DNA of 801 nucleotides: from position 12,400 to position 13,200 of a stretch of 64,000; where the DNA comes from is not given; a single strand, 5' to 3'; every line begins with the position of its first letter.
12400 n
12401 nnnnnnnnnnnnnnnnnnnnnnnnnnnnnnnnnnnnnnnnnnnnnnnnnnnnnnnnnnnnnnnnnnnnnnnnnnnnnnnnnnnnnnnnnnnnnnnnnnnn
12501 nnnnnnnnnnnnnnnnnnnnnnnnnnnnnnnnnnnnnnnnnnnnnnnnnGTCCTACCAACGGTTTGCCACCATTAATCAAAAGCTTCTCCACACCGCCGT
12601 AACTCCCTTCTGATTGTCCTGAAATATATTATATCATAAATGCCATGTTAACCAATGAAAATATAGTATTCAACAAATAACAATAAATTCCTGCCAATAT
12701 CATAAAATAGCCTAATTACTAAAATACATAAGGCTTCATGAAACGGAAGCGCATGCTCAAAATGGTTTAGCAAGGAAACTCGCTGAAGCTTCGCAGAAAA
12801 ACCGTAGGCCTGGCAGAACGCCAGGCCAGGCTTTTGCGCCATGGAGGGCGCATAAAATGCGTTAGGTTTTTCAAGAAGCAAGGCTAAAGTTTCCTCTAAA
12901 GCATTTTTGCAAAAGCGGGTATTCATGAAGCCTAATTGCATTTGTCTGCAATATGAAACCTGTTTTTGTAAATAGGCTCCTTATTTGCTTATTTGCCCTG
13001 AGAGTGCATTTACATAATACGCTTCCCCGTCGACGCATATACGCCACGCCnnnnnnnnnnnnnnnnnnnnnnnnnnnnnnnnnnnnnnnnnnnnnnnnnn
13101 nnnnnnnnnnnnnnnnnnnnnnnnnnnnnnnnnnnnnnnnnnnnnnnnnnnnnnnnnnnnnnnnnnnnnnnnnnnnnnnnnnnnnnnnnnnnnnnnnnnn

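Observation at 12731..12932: Repeat family 2 (terminal inverted repeats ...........) inserted inside the wal operon between yycI and murA; long and short variants differ by a hairpin-rich 105-bp insert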

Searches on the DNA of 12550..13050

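Call 36: search_rna_families(source=window, start=12550, end=13050, threshold=evalue, max_evalue=5)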
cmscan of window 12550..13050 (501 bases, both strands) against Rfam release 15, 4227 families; matches with E-value up to 5: 9.
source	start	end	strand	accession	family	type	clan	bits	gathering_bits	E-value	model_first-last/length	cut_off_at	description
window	12768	12915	+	RF01731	TwoAYGGAY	Cis-reg;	CL00106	33.2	43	0.0019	1-168/168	no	TwoAYGGAY RNA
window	12901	12972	+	RF00727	bantam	Gene; miRNA;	CL00091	21.3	61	0.16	1-82/82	no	bantam microRNA precursor family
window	12897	12981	+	RF01026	MIR828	Gene; miRNA;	-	21.1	69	0.19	1-115/115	no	MIR828 microRNA precursor family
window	12967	13019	+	RF00238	ctRNA_pND324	Gene; antisense;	-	19.1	45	3.7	1-86/86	no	ctRNA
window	12606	12686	-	RF01163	snoR64a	Gene; snRNA; snoRNA; CD-box;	-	17.4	45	2.4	1-77/77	no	Small nucleolar RNA snoR64a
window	12912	12990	-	RF01221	snoU6-47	Gene; snRNA; snoRNA; CD-box;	-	16.9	54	4.3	1-132/132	no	Small nucleolar RNA U6-47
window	12807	12830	-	RF02784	SorX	Gene; sRNA;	-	15.3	46.6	0.55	44-67/73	no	Singlet oxygen resistance RNA X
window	12830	13012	-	RF02111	IS009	Gene;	-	14.3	117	0.47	1-199/199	no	IS009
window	12652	12835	+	RF01402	STnc150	Gene; sRNA;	-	12.4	60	2.9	1-267/267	no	STnc150 Hfq binding RNA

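Call 41: search_rna_families(source=window, start=12690, end=12960, threshold=evalue, max_evalue=0.01, show_alignments=1)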
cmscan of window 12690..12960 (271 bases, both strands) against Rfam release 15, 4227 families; matches with E-value up to 0.01: 1.
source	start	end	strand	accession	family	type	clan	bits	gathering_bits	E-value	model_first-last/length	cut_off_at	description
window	12768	12915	+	RF01731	TwoAYGGAY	Cis-reg;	CL00106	33.2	43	0.001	1-168/168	no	TwoAYGGAY RNA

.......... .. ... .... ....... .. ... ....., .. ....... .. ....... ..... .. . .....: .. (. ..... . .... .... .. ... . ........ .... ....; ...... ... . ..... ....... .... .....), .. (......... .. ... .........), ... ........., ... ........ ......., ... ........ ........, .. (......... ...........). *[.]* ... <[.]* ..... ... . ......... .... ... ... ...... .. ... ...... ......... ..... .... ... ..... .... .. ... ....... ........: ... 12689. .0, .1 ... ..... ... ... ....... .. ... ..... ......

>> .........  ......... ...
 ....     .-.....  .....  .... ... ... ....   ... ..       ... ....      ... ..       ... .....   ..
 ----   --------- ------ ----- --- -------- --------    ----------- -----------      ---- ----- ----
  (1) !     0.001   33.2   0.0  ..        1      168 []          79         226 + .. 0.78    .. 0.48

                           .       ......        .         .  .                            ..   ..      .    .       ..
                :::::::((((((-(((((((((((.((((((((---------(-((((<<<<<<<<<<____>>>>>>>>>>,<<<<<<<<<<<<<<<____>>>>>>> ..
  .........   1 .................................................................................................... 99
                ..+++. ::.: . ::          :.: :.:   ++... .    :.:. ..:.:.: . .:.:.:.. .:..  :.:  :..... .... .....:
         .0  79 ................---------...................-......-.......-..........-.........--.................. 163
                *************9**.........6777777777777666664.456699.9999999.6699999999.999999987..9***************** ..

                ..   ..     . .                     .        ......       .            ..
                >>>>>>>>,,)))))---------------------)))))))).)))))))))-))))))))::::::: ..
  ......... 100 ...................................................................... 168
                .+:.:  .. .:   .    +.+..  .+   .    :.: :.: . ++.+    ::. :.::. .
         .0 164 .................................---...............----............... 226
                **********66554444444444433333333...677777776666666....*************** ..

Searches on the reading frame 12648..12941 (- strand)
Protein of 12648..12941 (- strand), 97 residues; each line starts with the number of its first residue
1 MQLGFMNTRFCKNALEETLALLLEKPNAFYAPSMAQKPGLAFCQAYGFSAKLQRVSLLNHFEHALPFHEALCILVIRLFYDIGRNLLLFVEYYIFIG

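Call 65: search_protein_families(library=pfam, proteins=[window:12648-12941:-])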
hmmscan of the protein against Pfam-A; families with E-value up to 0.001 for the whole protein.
window:12648-12941:- (97 aa): 0 families
